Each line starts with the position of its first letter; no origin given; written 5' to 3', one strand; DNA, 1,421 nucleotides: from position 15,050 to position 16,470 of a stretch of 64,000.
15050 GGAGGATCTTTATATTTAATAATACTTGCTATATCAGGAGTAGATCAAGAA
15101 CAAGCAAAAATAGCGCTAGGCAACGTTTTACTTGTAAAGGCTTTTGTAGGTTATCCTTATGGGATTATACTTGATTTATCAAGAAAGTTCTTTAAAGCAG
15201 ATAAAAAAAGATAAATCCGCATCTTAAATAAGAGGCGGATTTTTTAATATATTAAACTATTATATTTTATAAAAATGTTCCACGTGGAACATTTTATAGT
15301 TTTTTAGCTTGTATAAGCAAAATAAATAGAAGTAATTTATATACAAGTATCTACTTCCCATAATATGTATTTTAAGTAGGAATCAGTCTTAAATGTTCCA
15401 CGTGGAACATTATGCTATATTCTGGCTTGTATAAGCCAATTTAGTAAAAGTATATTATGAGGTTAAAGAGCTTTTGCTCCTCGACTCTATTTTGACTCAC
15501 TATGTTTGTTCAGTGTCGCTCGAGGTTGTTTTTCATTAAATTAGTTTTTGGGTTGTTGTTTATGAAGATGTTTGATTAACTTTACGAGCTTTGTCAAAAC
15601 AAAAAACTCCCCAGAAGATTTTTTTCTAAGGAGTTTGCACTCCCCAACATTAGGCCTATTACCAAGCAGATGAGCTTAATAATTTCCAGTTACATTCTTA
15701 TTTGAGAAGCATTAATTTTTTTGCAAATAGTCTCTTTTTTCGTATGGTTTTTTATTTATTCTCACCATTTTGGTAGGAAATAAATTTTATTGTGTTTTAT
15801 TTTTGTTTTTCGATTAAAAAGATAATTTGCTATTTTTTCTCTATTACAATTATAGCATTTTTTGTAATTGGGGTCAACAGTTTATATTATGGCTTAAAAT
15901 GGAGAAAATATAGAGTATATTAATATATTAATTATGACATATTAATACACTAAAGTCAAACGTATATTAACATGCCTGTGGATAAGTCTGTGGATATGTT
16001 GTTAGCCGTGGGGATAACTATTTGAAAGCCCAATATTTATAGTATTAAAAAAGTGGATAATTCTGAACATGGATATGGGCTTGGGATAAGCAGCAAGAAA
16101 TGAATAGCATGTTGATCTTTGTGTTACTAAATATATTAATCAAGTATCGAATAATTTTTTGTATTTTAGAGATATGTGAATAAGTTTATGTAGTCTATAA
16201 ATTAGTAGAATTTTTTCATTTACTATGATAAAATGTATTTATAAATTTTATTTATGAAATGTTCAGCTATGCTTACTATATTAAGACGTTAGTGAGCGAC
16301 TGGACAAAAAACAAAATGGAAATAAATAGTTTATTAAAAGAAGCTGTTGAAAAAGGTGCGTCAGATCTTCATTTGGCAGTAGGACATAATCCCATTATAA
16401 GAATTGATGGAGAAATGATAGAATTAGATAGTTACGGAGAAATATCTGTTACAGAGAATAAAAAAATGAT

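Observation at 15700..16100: AT-rich tract followed by a cluster of six co-oriented DnaA boxes about 14.5 kb from dnaA: candidate replication origin or DnaA titration site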

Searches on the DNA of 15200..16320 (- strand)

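Call 30: search_rna_families(source=window, start=15200, end=16320, threshold=evalue, max_evalue=5, show_alignments=2)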
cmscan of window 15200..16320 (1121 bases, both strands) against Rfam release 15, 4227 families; matches with E-value up to 5: 12.
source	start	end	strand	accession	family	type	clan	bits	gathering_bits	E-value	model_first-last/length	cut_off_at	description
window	15205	15298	-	RF02397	sau-5971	Gene; sRNA;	-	22.6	90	0.24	1-96/96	no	Staphylococcus sRNA sau-5971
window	16087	16154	+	RF02107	DLEU2_3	Gene; lncRNA;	-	20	60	3.6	1-76/76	no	Deleted in lymphocytic leukemia 2 conserved region 3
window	15209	15264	-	RF02618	SSRC34_2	Gene; sRNA;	-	19.7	48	2.2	1-125/125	no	Streptococcus sRNA 34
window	15890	15958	+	RF00150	SNORD42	Gene; snRNA; snoRNA; CD-box;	-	19.7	39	3.8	1-68/68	no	Small nucleolar RNA SNORD42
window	15200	15254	+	RF00557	L10_leader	Cis-reg; leader;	-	18.9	44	1.9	83-138/138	5'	Ribosomal protein L10 leader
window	15271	15413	+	RF04208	MIR8742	Gene; miRNA;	-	18.5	130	0.7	1-131/131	no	MIR8742 microRNA precursor family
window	16251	16317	+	RF00716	mir-3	Gene; miRNA;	CL00084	18.4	54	2.3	1-74/74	no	mir-3 microRNA precursor family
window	15667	15737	-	RF00172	CAESAR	Cis-reg;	-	17.1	45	5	1-80/80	no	ctgf/hcs24 CAESAR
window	15581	15683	-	RF02220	ZNRD1-AS1_3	Gene; lncRNA;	-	16.2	60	1.1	1-104/104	no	ZNRD1 antisense RNA 1 conserved region 3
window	15206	15300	-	RF01769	greA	Cis-reg; leader;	-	16.1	60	4.8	1-124/124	no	Enterobacteria greA leader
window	15269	15415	+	RF04199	MIR6027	Gene; miRNA;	-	15.5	95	3.6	1-159/159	no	MIR6027 microRNA precursor family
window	15838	15905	+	RF01807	GIR1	Gene; ribozyme;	-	13.9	100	1.6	1-201/201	no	GIR1 branching ribozyme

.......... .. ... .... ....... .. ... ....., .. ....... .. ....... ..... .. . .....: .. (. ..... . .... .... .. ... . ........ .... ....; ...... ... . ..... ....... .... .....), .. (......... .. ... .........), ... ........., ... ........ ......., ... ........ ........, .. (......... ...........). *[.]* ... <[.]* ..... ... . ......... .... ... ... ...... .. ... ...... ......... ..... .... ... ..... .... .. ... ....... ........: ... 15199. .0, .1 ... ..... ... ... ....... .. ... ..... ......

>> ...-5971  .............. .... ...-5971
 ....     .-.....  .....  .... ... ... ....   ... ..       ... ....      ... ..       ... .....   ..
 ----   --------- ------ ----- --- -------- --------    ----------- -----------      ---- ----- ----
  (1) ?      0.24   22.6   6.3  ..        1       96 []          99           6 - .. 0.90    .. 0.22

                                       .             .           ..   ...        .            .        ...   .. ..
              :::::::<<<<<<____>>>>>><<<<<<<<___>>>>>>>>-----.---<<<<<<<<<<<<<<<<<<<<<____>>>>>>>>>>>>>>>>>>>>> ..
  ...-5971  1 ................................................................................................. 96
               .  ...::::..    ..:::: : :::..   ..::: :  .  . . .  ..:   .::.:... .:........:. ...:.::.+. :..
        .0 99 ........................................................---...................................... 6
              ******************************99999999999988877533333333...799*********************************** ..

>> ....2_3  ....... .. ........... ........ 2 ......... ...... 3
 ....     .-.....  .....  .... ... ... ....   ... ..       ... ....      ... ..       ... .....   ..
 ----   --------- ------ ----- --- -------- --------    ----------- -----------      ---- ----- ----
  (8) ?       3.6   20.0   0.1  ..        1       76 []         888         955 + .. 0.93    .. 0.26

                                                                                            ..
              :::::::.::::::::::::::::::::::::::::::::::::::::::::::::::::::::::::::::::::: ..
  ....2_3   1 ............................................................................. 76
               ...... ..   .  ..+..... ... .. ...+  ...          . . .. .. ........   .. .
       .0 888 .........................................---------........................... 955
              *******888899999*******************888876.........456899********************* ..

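Call 72: build_rna_model(alignment_id=A2)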
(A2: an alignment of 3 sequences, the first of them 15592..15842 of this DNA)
Model R1 built from alignment A2 (3 sequences, 256 columns); structure: RNAalifold consensus.
model positions 246; base pairs 61; branch points 3; effective number of sequences 1.09; information 0.59 bits per position. Calibrated on 0.2 Mb of random sequence (short: E-values are rough).
structure used (alignment columns):
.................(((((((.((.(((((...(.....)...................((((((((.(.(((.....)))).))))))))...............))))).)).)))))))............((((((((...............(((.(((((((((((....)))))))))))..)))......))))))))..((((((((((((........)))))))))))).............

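Call 73: search_with_rna_model(model_id=R1, sources=[window, L004, L006, L088, L089, L091, L092, L093, L008, L009, L010, L011, L012, L013, L014, L015, L016, L017, L018, L019, L020, L021, L022, L023, L024, L025, L026, L027, L028, L029, L030, L031, L032, L033, L034, L035, L036, L037, L038, L039, L040, L041, L042, L043, L044, L045, L046, L047, L048, L049, L050, L051, L052, L053, L054, L055, L056, L057, L058, L059, L060, L061, L062, L063, L064, L065, L066, L067, L068, L069, L070, L071, L072, L073, L074, L075, L076, L077, L078, L079, L080, L081, L082, L083, L084, L085, L086, L087], max_evalue=1)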
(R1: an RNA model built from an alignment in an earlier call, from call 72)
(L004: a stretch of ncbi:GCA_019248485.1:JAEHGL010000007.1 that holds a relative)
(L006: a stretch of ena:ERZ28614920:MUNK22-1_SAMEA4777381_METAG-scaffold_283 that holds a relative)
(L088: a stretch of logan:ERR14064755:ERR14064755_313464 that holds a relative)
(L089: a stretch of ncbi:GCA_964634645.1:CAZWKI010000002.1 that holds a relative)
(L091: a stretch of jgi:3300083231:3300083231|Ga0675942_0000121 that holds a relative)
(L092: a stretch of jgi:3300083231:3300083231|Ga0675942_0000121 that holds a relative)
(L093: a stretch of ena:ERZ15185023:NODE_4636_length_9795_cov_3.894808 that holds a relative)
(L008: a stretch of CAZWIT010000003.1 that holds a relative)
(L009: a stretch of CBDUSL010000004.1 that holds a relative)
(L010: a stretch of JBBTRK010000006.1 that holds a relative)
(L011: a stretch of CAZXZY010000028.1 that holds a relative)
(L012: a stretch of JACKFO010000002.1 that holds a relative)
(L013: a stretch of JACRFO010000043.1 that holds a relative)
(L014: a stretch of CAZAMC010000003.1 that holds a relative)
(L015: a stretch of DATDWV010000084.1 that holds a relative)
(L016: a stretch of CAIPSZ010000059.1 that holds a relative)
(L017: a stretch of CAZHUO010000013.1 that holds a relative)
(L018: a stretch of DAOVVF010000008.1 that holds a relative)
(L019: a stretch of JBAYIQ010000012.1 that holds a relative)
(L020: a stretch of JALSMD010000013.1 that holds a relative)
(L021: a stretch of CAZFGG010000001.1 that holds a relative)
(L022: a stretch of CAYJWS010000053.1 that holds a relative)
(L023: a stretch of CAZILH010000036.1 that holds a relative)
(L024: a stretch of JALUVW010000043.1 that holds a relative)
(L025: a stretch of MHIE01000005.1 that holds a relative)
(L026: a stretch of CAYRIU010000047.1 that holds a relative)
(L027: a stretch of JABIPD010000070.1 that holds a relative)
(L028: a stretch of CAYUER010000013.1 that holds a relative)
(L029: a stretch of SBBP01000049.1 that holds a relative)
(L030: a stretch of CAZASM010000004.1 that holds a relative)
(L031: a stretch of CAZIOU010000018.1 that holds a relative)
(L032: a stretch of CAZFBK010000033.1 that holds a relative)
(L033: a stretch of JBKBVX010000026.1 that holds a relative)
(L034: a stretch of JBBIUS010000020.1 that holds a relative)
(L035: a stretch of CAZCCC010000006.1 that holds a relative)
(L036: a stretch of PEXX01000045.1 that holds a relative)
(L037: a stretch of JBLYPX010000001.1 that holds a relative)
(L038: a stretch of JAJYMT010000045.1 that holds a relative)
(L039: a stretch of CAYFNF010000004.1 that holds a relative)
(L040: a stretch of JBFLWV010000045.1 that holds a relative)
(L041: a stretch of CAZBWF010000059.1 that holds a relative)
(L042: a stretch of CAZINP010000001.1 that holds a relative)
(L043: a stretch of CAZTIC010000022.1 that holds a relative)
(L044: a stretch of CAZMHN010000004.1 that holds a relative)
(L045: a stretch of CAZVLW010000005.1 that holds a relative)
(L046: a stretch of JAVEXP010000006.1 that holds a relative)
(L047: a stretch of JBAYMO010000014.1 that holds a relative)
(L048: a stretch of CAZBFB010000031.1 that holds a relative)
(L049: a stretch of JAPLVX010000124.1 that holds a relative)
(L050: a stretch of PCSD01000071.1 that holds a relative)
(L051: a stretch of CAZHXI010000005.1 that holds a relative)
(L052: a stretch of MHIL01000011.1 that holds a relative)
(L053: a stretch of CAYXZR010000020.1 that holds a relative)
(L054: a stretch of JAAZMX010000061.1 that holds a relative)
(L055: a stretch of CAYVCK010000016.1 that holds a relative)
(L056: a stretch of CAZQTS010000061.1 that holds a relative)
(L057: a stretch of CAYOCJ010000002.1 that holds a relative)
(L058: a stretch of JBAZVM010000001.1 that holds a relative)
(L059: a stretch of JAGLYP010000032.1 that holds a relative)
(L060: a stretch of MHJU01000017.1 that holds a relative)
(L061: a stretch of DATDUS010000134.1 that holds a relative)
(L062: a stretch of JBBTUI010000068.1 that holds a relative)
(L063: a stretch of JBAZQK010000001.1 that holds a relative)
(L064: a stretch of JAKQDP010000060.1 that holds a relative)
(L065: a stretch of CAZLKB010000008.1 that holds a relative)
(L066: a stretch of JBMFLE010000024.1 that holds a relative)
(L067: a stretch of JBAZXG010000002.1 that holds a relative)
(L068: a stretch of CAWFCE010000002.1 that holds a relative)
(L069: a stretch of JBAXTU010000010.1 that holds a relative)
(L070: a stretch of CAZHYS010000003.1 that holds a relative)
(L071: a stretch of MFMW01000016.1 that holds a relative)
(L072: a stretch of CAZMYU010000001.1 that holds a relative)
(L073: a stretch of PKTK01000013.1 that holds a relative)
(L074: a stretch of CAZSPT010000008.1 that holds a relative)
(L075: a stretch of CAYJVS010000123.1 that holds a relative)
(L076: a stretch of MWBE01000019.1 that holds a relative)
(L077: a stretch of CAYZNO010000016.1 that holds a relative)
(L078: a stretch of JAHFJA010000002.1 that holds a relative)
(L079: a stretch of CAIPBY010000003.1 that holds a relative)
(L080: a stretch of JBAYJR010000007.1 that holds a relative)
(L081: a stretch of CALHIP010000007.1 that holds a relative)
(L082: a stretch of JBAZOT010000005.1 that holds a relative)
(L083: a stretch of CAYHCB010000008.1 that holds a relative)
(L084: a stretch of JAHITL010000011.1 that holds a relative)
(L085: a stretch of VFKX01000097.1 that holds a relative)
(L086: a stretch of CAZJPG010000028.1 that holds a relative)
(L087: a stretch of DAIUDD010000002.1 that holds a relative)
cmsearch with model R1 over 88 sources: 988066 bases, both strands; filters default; matches with E-value up to 1: 20.
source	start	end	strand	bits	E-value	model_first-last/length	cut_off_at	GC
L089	9287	9527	-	262.5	1.2e-52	1-246/246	no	0.32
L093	981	1227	-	260.2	3.7e-52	1-246/246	no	0.3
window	15598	15845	-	231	5.3e-46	1-246/246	no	0.27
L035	11938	12065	+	21.2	0.089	1-246/246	no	0.31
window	20009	20148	-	21.2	0.09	1-246/246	no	0.29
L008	11243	11370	-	20.8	0.11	1-246/246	no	0.34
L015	1802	1947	-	20.6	0.12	1-246/246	no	0.33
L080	7117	7231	-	20.4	0.13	1-246/246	no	0.33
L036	2184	2342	+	19.1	0.24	1-246/246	no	0.26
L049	2669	2811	+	18.9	0.27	1-246/246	no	0.34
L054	2997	3143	-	18.8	0.29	1-246/246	no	0.4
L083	840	978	+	18.2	0.38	1-246/246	no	0.32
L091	6007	6104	+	17.8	0.48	1-246/246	no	0.3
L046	10266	10426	+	17.5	0.53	1-246/246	no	0.39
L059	3029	3134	+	17.5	0.53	1-246/246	no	0.31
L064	9813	9940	-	17.4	0.56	1-246/246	no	0.35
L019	4887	5048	+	17.4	0.56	1-246/246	no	0.36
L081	8589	8677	+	17.4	0.57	1-246/246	no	0.34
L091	18481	18603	+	16.7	0.8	1-246/246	no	0.25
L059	2227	2335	+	16.5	0.88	1-246/246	no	0.31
